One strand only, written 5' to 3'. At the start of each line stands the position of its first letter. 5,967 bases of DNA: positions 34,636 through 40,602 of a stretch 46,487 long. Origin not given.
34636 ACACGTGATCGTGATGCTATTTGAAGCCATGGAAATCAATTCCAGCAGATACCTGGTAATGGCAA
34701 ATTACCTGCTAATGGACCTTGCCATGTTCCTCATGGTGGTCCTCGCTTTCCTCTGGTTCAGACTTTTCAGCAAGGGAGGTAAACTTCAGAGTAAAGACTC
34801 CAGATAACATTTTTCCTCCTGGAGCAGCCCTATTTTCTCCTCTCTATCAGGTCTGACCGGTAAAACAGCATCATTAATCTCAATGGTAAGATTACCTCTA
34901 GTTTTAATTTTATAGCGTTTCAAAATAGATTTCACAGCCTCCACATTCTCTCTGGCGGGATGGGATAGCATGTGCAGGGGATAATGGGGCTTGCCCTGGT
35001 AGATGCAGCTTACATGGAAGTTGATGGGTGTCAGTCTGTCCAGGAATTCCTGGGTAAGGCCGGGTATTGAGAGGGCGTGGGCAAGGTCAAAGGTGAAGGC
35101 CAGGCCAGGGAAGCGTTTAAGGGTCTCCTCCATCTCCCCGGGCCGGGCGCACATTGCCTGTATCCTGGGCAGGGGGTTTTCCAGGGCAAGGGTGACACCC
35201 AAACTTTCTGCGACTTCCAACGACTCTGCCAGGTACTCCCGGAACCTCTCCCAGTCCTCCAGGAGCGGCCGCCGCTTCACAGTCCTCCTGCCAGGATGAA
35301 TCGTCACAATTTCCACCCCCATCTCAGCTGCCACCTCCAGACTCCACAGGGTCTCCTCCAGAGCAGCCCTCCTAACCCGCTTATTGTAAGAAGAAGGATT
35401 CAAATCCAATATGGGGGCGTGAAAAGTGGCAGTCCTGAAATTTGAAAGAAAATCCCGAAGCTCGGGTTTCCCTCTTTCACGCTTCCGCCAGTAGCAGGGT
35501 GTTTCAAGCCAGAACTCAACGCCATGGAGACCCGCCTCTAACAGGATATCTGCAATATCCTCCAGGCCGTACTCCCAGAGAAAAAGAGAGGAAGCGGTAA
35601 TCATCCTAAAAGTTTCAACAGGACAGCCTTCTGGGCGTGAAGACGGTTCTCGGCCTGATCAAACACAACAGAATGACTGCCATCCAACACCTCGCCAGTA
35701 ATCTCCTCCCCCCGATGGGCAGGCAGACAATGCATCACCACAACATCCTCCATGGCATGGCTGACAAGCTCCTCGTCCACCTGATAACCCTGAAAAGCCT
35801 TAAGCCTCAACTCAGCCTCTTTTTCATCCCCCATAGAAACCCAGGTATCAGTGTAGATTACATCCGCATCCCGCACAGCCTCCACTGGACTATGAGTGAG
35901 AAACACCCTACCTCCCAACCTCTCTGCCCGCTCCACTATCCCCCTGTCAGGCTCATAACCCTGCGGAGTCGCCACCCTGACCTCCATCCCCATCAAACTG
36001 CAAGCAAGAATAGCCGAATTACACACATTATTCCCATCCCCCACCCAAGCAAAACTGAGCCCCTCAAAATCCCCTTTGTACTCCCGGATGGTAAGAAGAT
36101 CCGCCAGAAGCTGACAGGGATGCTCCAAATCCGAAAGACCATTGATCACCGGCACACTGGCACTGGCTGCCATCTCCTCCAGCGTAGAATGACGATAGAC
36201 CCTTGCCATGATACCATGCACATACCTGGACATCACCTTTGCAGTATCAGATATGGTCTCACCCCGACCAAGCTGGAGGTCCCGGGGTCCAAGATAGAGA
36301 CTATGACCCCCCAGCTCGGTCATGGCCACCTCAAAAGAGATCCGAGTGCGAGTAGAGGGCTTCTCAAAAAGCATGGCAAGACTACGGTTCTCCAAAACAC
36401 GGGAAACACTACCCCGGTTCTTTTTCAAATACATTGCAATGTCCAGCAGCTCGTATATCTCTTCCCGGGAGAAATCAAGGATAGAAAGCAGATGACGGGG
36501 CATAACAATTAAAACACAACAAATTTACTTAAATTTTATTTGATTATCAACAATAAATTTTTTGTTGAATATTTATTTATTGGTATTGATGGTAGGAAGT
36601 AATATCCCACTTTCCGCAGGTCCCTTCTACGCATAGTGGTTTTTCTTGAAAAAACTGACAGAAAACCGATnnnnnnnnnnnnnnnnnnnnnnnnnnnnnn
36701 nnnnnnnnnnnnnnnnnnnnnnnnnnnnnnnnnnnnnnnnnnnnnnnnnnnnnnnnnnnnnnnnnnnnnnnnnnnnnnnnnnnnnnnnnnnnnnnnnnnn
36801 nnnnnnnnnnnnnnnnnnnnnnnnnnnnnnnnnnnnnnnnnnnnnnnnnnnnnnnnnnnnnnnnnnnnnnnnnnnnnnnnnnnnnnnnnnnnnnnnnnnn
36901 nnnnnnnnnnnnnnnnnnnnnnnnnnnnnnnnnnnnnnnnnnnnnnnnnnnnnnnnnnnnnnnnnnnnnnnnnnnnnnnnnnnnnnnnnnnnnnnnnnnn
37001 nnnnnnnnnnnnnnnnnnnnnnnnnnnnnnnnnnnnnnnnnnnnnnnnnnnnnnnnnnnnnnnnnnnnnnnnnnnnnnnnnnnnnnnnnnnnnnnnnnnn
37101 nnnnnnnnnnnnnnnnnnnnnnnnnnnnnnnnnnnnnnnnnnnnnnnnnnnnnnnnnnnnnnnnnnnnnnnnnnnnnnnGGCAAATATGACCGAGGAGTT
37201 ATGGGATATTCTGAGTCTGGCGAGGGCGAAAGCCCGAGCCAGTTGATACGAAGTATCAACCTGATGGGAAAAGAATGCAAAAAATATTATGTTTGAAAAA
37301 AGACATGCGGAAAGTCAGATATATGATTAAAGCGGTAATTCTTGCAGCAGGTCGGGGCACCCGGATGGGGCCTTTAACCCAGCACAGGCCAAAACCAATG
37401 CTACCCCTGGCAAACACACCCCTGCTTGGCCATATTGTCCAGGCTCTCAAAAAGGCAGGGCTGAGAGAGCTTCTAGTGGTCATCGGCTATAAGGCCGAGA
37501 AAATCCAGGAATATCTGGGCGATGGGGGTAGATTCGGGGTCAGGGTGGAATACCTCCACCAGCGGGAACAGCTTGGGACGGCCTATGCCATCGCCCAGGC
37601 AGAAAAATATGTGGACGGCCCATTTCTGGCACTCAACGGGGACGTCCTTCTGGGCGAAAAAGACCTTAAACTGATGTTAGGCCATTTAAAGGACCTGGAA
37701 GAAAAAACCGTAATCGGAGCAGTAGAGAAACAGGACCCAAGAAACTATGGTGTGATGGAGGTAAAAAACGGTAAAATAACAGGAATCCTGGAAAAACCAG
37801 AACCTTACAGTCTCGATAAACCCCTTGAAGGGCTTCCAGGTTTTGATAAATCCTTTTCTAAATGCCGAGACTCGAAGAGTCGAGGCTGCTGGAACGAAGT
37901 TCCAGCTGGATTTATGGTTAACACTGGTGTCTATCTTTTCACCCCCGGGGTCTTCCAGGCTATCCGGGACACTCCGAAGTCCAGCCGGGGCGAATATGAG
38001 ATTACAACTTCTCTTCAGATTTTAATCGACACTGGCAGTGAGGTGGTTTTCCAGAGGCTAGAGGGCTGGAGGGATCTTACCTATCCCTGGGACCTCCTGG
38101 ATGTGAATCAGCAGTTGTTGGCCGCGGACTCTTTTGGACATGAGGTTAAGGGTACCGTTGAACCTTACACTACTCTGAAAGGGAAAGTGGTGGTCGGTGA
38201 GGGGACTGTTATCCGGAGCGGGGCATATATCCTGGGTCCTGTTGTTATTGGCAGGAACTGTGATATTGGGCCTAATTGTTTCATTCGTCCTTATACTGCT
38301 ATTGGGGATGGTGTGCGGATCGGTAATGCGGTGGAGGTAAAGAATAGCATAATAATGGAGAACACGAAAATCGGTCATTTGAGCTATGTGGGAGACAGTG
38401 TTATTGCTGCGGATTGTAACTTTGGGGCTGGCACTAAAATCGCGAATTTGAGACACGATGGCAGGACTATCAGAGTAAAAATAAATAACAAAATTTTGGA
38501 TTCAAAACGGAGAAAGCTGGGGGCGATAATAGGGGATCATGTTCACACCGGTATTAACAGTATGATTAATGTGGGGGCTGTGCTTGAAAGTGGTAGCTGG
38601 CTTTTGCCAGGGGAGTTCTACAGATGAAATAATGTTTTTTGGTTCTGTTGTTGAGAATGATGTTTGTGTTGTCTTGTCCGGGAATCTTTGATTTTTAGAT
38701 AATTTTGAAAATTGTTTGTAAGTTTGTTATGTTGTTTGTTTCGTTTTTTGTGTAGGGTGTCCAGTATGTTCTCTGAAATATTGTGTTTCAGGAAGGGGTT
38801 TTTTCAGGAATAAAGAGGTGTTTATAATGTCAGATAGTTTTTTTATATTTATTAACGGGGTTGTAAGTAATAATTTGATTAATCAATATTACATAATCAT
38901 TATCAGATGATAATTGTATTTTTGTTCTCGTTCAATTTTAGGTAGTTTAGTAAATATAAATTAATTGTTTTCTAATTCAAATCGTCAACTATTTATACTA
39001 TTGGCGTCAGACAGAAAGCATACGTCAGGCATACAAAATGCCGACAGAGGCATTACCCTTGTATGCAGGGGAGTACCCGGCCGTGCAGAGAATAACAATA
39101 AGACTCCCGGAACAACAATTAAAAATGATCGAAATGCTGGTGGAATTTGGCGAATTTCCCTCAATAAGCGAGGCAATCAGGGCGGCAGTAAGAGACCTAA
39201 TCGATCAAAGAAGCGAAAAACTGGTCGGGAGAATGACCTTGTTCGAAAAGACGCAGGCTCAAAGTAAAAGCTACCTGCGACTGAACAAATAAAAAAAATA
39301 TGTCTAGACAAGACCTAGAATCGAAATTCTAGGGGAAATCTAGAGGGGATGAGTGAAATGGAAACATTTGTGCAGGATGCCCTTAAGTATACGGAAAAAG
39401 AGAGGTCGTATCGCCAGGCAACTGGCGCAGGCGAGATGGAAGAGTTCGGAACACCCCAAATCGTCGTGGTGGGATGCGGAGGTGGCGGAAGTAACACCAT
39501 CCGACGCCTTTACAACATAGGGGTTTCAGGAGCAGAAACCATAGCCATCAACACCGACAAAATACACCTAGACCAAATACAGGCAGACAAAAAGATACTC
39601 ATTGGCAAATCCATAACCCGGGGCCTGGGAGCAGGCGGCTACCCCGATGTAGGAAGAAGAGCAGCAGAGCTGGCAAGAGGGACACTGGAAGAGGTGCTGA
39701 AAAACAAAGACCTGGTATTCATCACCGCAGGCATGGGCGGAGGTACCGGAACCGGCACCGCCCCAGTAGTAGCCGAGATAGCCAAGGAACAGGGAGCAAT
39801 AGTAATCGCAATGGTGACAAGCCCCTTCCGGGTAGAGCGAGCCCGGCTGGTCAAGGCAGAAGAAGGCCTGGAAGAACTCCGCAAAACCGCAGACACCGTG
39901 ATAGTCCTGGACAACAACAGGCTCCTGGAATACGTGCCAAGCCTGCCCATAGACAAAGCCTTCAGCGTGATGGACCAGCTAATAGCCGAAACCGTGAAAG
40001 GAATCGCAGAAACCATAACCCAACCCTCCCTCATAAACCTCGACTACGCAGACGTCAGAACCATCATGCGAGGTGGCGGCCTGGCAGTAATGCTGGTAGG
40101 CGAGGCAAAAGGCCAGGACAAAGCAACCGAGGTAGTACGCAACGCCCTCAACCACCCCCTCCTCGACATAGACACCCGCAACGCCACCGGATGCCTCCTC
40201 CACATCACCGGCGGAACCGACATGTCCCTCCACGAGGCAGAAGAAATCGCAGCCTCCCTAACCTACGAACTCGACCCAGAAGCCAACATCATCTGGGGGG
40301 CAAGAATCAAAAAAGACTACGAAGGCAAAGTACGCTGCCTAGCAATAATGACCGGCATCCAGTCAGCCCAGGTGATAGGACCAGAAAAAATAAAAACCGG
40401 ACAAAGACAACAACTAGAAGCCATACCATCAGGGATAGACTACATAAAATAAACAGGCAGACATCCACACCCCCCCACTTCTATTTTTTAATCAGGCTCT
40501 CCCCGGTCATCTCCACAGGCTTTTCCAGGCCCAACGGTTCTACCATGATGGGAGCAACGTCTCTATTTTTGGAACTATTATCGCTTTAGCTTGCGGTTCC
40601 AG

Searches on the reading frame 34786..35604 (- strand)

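Call 69: search_protein_families(library=pfam, proteins=[window:34786-35604:-], max_evalue=0.00001)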
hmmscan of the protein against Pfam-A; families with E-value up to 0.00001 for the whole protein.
window:34786-35604:- (272 aa): 1 family
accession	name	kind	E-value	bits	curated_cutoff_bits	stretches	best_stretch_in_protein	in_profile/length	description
PF01261.30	AP_endonuc_2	-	1.2e-20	74.8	31.1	1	20-180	3-165/249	Xylose isomerase-like TIM barrel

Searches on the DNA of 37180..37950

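Call 65: search_rna_families(source=window, start=37180, end=37950, threshold=evalue, max_evalue=10)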
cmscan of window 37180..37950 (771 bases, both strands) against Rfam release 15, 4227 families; matches with E-value up to 10: 4.
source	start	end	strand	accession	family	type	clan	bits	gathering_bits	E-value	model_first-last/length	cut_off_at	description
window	37429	37487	-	RF01647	ceN61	Gene; snRNA; snoRNA; CD-box;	-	15.6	60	2.6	1-72/72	no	Caenorhabditis snoRNA ceN61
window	37375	37490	-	RF02184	ST7-OT3_2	Gene; lncRNA;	-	15.4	100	4.5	1-138/138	no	ST7 overlapping transcript 3 conserved region 2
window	37355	37415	+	RF03142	L2-Alphaproteobacteria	Cis-reg; leader;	-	12.8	37.8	2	1-54/66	no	L2-Alphaproteobacteria ribosomal protein leader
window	37389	37548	-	RF00478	SCARNA6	Gene; snRNA; snoRNA; scaRNA;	-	10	68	1.9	38-242/265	no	Small Cajal body specific RNA 6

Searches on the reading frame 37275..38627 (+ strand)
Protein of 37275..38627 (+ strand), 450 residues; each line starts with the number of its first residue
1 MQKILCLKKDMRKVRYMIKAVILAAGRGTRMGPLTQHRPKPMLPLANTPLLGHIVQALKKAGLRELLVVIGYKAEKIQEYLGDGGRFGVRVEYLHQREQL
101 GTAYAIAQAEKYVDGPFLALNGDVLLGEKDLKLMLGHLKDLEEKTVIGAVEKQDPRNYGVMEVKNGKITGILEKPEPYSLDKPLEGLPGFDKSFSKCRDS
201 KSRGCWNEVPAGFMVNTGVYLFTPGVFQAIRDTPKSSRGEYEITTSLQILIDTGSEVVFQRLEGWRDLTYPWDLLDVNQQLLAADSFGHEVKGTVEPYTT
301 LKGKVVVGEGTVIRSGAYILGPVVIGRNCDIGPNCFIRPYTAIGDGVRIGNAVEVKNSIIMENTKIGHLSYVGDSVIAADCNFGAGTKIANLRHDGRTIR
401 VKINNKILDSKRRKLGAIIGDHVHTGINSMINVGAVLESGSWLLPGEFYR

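Call 11: search_protein_families(library=pfam, proteins=[window:37275-38627:+])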
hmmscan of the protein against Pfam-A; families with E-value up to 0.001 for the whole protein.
window:37275-38627:+ (450 aa): 7 families
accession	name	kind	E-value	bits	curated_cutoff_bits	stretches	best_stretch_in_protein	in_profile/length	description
PF00483.29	NTP_transferase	-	8.5e-45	153.7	21.2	1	19-282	1-243/245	Nucleotidyl transferase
PF00132.30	Hexapep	-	1.1e-17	63.3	27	3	305-338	2-35/36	Bacterial transferase hexapeptide (six repeats)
PF25084.1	LbH_EIF2B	-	2.1e-17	63.5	54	2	298-388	15-104/105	EIF2B subunit epsilon LbH domain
PF12804.13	NTP_transf_3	-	2.3e-15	57.6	27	1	20-151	1-124/160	MobA-like NTP transferase domain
PF24894.1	Hexapep_GlmU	-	6.7e-06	26.6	23.3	0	343-395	37-90/104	GlmU-like, C-terminal hexapeptide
PF25087.1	GMPPB_C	-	2.1e-05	24.6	39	1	319-400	1-82/110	GMPPB C-terminal domain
PF01128.25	IspD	-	0.00017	21.9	27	1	19-79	2-61/221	2-C-methyl-D-erythritol 4-phosphate cytidylyltransferase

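Call 22: search_solved_structures(query=window:37275-38627:+, show_alignments=2)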
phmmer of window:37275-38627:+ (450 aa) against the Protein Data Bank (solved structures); distinct sequences matched with E-value up to 0.001: 98 (the best 60 are shown).
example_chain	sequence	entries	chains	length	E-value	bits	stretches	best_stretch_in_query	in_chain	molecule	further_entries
5z09_A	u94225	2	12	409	2.6e-75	257.3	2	208-446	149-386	Dual sugar-1-phosphate nucleotidylyltransferase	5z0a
2ggo_A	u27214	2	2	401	2.9e-74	253.9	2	208-446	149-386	401aa long hypothetical glucose-1-phosphate thymidylyltransferase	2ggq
9dqf_A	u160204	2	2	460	2.7e-31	112.3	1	19-397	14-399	Bifunctional protein GlmU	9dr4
1g95_A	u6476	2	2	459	2.6e-29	105.8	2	295-436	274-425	N-ACETYLGLUCOSAMINE-1-PHOSPHATE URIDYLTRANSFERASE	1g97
1hm0_A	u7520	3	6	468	2.9e-29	105.6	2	306-397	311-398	N-ACETYLGLUCOSAMINE 1-PHOSPHATE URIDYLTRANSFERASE | UDP-N-ACETYLGLUCOSAMINE-1-PHOSPHATE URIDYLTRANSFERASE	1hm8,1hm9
4aaw_A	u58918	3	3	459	3.6e-29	105.3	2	306-397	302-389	BIFUNCTIONAL PROTEIN GLMU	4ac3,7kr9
3fww_A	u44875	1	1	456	6.5e-29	104.4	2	19-177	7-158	Bifunctional protein glmU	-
7d72_K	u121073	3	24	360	6.7e-29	104.4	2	19-179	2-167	Mannose-1-phosphate guanyltransferase beta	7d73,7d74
4fce_A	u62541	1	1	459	7.3e-29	104.3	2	18-177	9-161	Bifunctional protein GlmU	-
7x8j_A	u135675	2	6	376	8e-29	104.1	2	18-182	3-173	Mannose-1-phosphate guanylyltransferase 1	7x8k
8yre_D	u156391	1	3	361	1.1e-28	103.7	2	19-182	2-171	Mannose-1-phosphate guanylyltransferase 1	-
7whr_B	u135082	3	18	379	3.2e-28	102.1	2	18-195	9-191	Nucleotidyl transferase family protein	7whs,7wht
5vmk_A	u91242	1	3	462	4e-28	101.8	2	20-178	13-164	Bifunctional protein GlmU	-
9mh4_A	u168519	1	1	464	6.7e-28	101.1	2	18-178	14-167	Bifunctional protein GlmU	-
1hv9_A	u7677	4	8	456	1.5e-27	99.9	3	18-176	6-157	UDP-N-ACETYLGLUCOSAMINE PYROPHOSPHORYLASE | Bifunctional protein glmU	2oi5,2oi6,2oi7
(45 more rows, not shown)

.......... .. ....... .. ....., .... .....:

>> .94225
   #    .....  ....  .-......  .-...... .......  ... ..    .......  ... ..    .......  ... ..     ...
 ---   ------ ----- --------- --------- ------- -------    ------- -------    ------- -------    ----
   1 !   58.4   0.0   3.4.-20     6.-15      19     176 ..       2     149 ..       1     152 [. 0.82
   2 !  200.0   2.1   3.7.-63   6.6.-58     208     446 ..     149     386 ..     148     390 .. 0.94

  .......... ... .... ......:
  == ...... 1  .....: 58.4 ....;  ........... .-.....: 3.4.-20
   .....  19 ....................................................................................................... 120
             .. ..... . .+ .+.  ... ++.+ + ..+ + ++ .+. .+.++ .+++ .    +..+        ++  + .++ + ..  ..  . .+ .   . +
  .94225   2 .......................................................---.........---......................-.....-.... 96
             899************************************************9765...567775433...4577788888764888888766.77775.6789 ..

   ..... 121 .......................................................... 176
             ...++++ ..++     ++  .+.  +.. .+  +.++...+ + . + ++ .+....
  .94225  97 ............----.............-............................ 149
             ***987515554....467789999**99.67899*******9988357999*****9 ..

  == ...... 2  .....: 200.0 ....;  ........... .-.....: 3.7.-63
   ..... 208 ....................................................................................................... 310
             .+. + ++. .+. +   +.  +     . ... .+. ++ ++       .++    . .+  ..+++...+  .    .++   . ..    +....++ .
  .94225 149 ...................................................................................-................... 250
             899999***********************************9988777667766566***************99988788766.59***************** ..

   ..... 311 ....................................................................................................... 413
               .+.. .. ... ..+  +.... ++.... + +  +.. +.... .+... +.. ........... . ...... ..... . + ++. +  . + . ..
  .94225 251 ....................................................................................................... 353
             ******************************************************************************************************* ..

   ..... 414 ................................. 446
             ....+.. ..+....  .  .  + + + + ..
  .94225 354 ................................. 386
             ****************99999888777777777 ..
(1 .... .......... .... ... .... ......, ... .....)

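Call 55: search_protein_representatives(protein=window:37323-38627:+)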
Query: 434 residues. Proteins with E-value up to 0.001 (for the whole library): 59118; up to 1e-10: 20011; up to 1e-30: 1174. The best 150 are listed.
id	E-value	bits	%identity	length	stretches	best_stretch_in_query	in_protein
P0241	2.5e-117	409.0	55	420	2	198-426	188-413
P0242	3.5e-116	405.2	52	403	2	194-431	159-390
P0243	5.7e-107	374.9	52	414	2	198-431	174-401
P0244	2.4e-106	372.8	49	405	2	194-432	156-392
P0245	5.7e-105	368.3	48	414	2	195-433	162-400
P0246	2.3e-102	359.7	46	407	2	198-429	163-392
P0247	7.5e-101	354.7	45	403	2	192-432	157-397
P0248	2.4e-99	349.7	46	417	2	198-430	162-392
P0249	3.4e-99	349.2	45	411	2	194-431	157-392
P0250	7.5e-99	348.1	48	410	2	195-421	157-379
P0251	1.4e-97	343.9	45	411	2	196-430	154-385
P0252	3.4e-96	339.4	44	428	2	198-431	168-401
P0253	4.8e-93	329.0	46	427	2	197-425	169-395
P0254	1.3e-92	327.5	47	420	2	197-430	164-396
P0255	1.0e-91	324.6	46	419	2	195-430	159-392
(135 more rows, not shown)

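Call 93: predict_structure(alignment_id=A5)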
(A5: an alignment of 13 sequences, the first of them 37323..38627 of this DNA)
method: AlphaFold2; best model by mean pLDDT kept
length: 434 residues; sequences in the alignment: 13
mean_pLDDT: 89.1   pTM: 0.86
mean pLDDT of the five models: 89.1, 87.5, 78.6, 74.1, 69.6
residues with pLDDT >= 90: 322; 70-90: 71; 50-70: 8; < 50: 33
segments of 3 or more residues with pLDDT < 50: 161-166, 169-195
pLDDT, mean of each block of 10 residues (from residue 1): 92 92 95 96 96 96 97 97 91 94 93 94 82 84 79 75 47 44 38 58 93 94 89 92 91 93 93 96 97 98 98 98 98 98 98 98 98 92 89 92 98 97 97 94
secondary structure, 60 per line:
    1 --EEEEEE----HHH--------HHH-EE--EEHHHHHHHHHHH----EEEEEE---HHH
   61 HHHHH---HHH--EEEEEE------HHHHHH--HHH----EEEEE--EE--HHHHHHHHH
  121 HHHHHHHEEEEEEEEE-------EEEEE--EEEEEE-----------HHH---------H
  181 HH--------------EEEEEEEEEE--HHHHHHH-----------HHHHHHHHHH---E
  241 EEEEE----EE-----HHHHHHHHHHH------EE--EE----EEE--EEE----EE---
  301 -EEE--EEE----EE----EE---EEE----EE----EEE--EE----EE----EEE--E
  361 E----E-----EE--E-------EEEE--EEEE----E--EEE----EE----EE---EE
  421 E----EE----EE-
elements in order: E3-8 H34-44 E49-54 H58-65 E74-79 H86-91 E101-105 H112-127 E128-136 E144-148 E151-156 E197-206 H209-215 H227-236 E240-245 H257-267 E284-286 E289-291 E302-304 E307-309 E325-327 E338-340 E355-357 E384-387 E390-393 E401-403 E419-421

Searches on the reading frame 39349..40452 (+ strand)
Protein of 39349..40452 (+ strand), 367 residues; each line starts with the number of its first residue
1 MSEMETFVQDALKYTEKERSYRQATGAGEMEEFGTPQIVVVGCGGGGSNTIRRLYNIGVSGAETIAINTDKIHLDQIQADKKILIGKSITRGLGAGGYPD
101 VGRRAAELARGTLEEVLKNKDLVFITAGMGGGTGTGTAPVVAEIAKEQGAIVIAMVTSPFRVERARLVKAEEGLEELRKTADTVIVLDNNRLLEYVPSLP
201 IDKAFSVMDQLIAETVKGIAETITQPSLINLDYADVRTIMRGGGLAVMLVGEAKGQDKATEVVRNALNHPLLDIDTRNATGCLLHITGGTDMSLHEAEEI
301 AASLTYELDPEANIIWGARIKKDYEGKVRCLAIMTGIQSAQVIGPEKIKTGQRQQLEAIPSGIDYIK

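Call 69: search_protein_families(library=pfam, proteins=[window:39349-40452:+], max_evalue=0.00001)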
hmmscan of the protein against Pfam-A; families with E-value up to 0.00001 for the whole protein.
window:39349-40452:+ (367 aa): 2 families
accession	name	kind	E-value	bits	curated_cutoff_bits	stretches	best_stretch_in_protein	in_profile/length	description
PF00091.31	Tubulin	-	2.7e-45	155.4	33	1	37-195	1-188/190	Tubulin/FtsZ family, GTPase domain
PF12327.13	FtsZ_C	-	3.2e-34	117.6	27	1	244-338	1-95/95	FtsZ family, C-terminal domain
